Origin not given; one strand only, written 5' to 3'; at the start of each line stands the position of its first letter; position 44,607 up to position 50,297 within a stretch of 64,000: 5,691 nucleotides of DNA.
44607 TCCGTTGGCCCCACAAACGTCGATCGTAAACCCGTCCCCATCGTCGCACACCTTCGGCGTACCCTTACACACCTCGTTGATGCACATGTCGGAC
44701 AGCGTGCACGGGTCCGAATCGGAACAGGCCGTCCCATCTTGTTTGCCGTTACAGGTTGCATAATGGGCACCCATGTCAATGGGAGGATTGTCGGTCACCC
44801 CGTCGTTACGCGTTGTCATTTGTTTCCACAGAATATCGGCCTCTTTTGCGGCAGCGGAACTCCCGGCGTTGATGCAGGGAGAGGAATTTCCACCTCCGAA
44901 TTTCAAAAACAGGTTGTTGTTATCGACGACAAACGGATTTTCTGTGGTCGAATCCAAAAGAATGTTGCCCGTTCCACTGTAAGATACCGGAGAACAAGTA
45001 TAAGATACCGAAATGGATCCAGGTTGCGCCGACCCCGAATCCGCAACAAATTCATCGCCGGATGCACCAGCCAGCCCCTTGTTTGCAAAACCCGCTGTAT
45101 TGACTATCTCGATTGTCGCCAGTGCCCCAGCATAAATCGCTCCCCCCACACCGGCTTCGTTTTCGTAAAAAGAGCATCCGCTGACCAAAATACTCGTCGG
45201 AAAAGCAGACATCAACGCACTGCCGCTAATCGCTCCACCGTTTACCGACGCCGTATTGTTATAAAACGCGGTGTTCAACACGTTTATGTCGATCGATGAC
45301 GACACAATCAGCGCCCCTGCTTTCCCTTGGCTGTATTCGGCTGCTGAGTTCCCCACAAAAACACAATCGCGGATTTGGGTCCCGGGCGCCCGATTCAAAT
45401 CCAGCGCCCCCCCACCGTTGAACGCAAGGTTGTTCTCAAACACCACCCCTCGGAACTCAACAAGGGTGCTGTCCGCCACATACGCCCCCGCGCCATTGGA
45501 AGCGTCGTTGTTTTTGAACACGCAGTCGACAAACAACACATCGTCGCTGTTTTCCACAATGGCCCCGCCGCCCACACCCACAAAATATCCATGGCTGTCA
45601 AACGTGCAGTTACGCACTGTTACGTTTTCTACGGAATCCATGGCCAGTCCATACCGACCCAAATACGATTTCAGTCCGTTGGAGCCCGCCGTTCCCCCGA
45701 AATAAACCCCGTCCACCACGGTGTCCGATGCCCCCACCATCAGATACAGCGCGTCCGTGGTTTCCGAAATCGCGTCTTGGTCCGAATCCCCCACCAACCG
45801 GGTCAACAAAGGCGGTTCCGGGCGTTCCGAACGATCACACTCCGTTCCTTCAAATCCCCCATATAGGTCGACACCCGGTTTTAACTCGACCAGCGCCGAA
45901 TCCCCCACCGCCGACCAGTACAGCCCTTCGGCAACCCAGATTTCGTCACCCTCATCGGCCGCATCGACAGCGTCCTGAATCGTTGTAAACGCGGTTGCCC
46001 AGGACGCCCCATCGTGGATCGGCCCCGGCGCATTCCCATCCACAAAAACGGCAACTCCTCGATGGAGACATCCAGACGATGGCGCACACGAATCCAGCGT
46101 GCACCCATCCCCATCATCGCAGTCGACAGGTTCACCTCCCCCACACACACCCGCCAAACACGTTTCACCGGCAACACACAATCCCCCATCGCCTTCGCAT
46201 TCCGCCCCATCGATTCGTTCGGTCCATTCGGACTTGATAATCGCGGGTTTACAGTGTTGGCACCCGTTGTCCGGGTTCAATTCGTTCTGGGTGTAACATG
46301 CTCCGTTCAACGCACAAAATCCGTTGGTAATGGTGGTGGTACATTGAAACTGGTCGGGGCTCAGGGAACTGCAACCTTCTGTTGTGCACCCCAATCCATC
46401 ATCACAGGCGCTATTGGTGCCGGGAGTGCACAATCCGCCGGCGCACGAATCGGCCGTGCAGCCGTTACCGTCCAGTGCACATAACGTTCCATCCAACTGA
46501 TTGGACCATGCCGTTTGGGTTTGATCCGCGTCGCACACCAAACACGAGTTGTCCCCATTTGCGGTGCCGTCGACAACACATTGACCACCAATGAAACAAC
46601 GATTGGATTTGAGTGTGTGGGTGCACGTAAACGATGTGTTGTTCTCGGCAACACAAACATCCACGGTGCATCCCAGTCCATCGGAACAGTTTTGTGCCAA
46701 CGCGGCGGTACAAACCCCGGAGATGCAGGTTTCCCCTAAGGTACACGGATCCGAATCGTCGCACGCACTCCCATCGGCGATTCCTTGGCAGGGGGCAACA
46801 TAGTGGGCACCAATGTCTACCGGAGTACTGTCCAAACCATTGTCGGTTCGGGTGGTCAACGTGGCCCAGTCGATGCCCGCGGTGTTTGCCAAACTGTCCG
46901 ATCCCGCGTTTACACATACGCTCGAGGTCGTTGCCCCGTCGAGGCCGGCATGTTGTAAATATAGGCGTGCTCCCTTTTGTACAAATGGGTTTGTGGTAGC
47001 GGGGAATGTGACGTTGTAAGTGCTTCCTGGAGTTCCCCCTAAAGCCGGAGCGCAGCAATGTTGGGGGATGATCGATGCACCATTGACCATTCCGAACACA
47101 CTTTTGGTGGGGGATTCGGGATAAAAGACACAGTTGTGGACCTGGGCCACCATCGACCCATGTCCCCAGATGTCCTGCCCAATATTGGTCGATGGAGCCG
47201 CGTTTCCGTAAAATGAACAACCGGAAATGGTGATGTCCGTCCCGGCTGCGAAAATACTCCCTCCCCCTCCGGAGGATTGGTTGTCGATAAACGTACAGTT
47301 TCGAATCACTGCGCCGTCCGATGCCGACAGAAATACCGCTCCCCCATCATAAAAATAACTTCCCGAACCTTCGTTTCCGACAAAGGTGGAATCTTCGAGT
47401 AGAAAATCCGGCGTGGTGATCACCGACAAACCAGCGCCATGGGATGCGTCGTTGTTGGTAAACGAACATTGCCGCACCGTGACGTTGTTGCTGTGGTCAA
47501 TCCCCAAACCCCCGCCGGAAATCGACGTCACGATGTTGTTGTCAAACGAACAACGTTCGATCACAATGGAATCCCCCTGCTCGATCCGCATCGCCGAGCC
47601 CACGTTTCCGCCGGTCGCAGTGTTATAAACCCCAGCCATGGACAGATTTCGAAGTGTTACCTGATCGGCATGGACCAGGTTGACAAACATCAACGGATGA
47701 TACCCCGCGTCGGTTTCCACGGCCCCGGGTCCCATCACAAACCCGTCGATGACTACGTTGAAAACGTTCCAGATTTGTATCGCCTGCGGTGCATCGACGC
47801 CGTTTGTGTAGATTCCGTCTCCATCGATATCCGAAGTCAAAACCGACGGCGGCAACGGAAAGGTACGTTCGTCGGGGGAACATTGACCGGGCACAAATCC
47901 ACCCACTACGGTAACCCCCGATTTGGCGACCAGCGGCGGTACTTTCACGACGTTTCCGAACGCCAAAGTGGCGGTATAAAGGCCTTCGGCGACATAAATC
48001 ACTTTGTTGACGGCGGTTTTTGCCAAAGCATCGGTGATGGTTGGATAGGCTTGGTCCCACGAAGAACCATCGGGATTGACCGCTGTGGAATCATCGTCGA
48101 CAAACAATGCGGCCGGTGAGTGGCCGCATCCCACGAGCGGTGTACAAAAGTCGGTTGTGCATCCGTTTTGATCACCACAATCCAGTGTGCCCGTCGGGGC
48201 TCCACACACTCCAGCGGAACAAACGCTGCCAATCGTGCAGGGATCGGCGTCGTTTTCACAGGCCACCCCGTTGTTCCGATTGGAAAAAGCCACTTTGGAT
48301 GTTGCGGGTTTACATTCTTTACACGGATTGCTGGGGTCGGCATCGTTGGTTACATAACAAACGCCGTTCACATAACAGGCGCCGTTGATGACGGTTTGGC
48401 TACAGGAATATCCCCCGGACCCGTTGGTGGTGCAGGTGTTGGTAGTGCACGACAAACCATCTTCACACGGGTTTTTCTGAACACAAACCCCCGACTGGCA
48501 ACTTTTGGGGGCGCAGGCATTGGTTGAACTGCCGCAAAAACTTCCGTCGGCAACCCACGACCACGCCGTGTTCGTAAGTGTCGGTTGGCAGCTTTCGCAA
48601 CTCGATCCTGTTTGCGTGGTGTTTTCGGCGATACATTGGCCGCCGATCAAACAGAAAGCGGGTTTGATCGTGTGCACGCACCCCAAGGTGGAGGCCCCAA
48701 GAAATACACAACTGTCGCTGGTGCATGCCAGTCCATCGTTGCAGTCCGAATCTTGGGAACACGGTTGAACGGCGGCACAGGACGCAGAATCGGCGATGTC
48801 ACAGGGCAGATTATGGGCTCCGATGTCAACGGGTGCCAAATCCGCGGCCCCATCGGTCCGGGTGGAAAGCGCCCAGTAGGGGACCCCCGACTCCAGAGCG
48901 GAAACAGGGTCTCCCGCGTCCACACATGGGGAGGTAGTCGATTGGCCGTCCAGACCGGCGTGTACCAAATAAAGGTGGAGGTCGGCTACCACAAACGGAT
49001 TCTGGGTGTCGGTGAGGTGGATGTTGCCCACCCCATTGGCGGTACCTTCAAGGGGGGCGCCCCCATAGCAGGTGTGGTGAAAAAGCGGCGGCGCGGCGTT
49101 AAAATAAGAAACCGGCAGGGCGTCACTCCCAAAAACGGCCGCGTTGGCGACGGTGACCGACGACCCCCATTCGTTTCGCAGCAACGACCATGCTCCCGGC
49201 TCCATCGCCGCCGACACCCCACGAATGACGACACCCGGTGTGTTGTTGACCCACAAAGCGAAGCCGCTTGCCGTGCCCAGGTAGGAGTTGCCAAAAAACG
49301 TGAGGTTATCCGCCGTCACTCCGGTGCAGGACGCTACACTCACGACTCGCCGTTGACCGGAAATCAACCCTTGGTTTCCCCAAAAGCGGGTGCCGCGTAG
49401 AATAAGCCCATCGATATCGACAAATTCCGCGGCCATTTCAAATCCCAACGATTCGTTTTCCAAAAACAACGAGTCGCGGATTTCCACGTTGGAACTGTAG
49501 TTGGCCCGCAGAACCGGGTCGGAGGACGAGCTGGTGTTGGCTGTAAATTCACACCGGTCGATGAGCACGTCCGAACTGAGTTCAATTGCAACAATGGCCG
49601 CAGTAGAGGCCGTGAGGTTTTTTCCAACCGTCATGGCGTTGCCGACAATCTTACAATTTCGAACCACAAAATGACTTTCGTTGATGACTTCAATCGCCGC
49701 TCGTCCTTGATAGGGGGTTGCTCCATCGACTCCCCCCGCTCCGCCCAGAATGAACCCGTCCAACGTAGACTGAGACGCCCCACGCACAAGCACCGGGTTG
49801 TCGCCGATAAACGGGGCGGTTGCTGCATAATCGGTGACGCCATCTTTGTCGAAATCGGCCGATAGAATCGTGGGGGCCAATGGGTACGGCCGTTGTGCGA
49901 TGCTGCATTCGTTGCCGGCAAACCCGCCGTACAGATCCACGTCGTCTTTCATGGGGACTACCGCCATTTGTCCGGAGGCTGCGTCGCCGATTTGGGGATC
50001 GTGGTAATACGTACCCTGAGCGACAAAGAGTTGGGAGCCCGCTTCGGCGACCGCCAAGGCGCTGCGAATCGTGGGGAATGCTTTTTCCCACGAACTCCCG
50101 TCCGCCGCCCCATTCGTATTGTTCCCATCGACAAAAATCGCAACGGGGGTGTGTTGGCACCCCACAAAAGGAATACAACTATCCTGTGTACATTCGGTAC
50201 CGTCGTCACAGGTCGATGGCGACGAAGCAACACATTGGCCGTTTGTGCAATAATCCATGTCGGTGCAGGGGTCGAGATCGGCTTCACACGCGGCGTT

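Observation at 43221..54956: Giant 3,911-aa protein made of four [Cys-module array + Pmp-type beta-helix] super-repeats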

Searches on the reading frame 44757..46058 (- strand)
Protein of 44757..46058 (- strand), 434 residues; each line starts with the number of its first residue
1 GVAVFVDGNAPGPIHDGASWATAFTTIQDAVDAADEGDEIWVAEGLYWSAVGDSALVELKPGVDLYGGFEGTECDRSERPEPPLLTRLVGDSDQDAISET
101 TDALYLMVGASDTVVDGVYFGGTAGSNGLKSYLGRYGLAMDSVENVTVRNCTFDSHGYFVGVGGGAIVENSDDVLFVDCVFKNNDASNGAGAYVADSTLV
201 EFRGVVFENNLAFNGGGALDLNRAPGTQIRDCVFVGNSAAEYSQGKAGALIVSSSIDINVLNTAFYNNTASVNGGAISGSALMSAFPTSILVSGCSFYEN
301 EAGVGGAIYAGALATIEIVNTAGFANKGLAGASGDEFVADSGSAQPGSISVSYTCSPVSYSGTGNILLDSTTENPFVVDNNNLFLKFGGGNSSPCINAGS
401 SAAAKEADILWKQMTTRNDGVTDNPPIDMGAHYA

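Call 28: search_solved_structures(query=A2, max_evalue=1, show_alignments=1)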
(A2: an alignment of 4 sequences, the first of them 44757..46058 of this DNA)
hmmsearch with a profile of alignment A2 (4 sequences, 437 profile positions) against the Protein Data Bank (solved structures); distinct sequences matched with E-value up to 1: 1.
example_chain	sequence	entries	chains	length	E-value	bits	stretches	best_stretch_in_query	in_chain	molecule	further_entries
3wit_A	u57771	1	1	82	0.36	12.8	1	5-68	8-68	Putative Vgr protein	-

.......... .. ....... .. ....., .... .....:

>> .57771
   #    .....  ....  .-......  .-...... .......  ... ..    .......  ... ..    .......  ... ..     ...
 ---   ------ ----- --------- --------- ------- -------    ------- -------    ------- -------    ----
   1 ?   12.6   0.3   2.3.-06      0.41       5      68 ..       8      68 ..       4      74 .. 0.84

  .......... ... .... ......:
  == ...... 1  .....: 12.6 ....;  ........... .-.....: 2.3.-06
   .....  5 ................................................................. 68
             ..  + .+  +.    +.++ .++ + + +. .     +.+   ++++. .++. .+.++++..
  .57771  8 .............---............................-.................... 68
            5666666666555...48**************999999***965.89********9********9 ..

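Call 40: search_protein_families(library=ncbifam, proteins=[window:44757-46058:-], max_evalue=10)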
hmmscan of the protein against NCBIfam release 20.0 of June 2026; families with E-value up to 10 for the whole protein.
window:44757-46058:- (434 aa): 5 families
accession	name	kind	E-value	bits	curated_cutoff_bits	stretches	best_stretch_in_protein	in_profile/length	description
NF047854.1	LIC10774_subfam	equivalog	0.00011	21.3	380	1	16-71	73-127/358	LIC10774/LIC10365 family surface protein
TIGR04247.1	NosD_copper_fam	subfamily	0.0034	16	300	1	181-272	185-266/377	nitrous oxide reductase family maturation protein NosD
TIGR01376.1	POMP_repeat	repeat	0.011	15.5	15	3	262-280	4-22/28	polymorphic outer membrane protein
NF047468.1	PerABupregLA1694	equivalog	0.13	11.4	420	1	146-253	73-175/241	LA_1694 family PerA/PerB upregulated protein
TIGR00553.1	pabB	equivalog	0.22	10.6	328.4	1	139-183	282-326/329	aminodeoxychorismate synthase component I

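Call 48: find_related_loci(query=A2, collection=genome_contigs, flank=10000)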
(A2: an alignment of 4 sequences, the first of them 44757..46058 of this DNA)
Query A2 (434 aa) in genome_contigs; peptide patterns used: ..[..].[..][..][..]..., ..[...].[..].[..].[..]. (x = any residue, [..] = any of these).
182 stretches matched a pattern; 88 encode a relative of the query (tblastn E <= 1e-3); the best 80 are kept; 80 distinct loci.
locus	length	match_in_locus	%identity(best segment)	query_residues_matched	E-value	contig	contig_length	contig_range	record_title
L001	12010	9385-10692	31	5-406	1e-35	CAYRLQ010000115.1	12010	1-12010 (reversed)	MAG TPA_asm: uncultured Nitrospiraceae bacterium isolate binchicken_co100_346 genome assembly, contig: NODE_8557_length_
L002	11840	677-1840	29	16-409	8e-29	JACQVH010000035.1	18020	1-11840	MAG: Candidatus Hydrogenedentota bacterium isolate NC_groundwater_1458_Ag_S-0.65um_59_18 S_p65_S5_coassembly_k141_644977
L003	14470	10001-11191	31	1-353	1e-28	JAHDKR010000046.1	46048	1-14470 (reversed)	MAG: Synergistaceae bacterium isolate LM3-B12.1 k141_8669, whole genome shotgun sequence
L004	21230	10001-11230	30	16-423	1e-30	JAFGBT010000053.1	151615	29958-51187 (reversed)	MAG: Spirochaetes bacterium isolate Zod_Metabat.1046 k87_13285128, whole genome shotgun sequence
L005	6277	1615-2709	30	4-431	2e-28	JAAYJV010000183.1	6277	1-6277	MAG: Candidatus Hydrogenedens sp. isolate AS10tlH2TH_339 379171_AS10, whole genome shotgun sequence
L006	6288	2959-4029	30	4-410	7e-27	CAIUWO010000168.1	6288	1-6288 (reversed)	MAG: Candidatus Hydrogenedentes bacterium isolate Loclat_bin-18389 genome assembly, contig: bin-18389:0168/1056, whole g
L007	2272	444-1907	30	1-425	8e-27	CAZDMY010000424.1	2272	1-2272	MAG TPA_asm: uncultured Dehalococcoidia bacterium isolate SRP332253_co2_55 genome assembly, contig: NODE_59846_length_22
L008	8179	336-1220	32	4-277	1e-26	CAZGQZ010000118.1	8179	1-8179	MAG TPA_asm: uncultured Rikenellaceae bacterium isolate binchicken_co42_34 genome assembly, contig: NODE_15605_length_81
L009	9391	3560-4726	28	16-432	2e-25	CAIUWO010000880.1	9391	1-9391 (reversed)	MAG: Candidatus Hydrogenedentes bacterium isolate Loclat_bin-18389 genome assembly, contig: bin-18389:0880/1056, whole g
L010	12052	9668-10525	33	2-306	2e-25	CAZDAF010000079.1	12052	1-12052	MAG TPA_asm: uncultured bacterium isolate binchicken_co334_234 genome assembly, contig: NODE_9666_length_12052_cov_5.299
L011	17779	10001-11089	33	3-377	3e-25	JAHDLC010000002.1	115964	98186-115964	MAG: Synergistaceae bacterium isolate LM3-B4.3 k141_94537, whole genome shotgun sequence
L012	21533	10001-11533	31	5-410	7e-25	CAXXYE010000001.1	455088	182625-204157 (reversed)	MAG: Candidatus Hydrogenedentota bacterium isolate 9f1eef2f-e61c-44ad-add1-0a006c8246d5 genome assembly, contig: contig_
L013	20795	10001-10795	32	1-269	4e-24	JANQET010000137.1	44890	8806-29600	MAG: Myxococcota bacterium isolate PL23a_bin.40 k99_6456299, whole genome shotgun sequence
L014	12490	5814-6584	30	4-255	1e-23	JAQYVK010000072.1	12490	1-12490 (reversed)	MAG: Desulfatiglandales bacterium isolate SG_15_bin78 SG_15_bin.78.orig_15_c_000000083963, whole genome shotgun sequence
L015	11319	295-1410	27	4-327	2e-23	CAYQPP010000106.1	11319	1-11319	MAG TPA_asm: uncultured Bacteroidales bacterium isolate binchicken_co67_118 genome assembly, contig: NODE_6219_length_11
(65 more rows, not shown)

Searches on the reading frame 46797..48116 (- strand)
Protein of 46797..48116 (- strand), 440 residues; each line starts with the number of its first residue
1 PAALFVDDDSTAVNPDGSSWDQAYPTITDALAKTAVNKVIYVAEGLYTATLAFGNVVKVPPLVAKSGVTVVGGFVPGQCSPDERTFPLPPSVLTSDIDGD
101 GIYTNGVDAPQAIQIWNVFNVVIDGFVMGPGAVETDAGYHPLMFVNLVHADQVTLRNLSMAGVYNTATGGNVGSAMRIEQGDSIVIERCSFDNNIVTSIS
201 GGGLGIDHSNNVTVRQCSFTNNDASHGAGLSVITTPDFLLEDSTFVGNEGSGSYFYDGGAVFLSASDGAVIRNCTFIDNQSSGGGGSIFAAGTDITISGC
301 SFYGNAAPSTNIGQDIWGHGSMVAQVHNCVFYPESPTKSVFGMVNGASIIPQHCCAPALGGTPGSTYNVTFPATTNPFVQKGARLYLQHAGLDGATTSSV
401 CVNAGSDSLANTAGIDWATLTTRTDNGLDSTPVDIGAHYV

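Call 40: search_protein_families(library=ncbifam, proteins=[window:46797-48116:-], max_evalue=10)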
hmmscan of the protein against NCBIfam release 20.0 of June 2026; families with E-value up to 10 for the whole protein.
window:46797-48116:- (440 aa): 3 families
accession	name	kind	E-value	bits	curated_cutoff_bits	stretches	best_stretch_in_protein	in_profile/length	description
NF047854.1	LIC10774_subfam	equivalog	4e-05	22.7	380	1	10-174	67-225/358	LIC10774/LIC10365 family surface protein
TIGR04247.1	NosD_copper_fam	subfamily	4.8e-05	22.1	300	1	190-313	183-293/377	nitrous oxide reductase family maturation protein NosD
TIGR03804.1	para_beta_helix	repeat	0.44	10.3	19.45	1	188-223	9-43/44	parallel beta-helix repeat protein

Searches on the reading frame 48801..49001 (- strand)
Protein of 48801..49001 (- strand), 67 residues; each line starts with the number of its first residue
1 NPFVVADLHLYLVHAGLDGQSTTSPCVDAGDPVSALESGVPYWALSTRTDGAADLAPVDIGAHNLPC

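Call 16: search_protein_families(library=pfam, proteins=[window:48801-49001:-], max_evalue=10)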
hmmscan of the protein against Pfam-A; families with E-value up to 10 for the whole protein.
seq(67 aa): 0 families

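Call 17: search_protein_families(library=ncbifam, proteins=[window:48801-49001:-], max_evalue=10)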
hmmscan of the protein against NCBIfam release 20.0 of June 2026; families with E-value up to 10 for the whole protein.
seq(67 aa): 0 families

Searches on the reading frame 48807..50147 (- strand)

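Call 40: search_protein_families(library=ncbifam, proteins=[window:48807-50147:-], max_evalue=10)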
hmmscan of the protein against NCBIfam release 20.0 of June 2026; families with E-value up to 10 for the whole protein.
window:48807-50147:- (447 aa): 1 family
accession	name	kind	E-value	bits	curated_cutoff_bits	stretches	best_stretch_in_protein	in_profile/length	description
NF047854.1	LIC10774_subfam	equivalog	0.0061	15.5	380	1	3-80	60-129/358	LIC10774/LIC10365 family surface protein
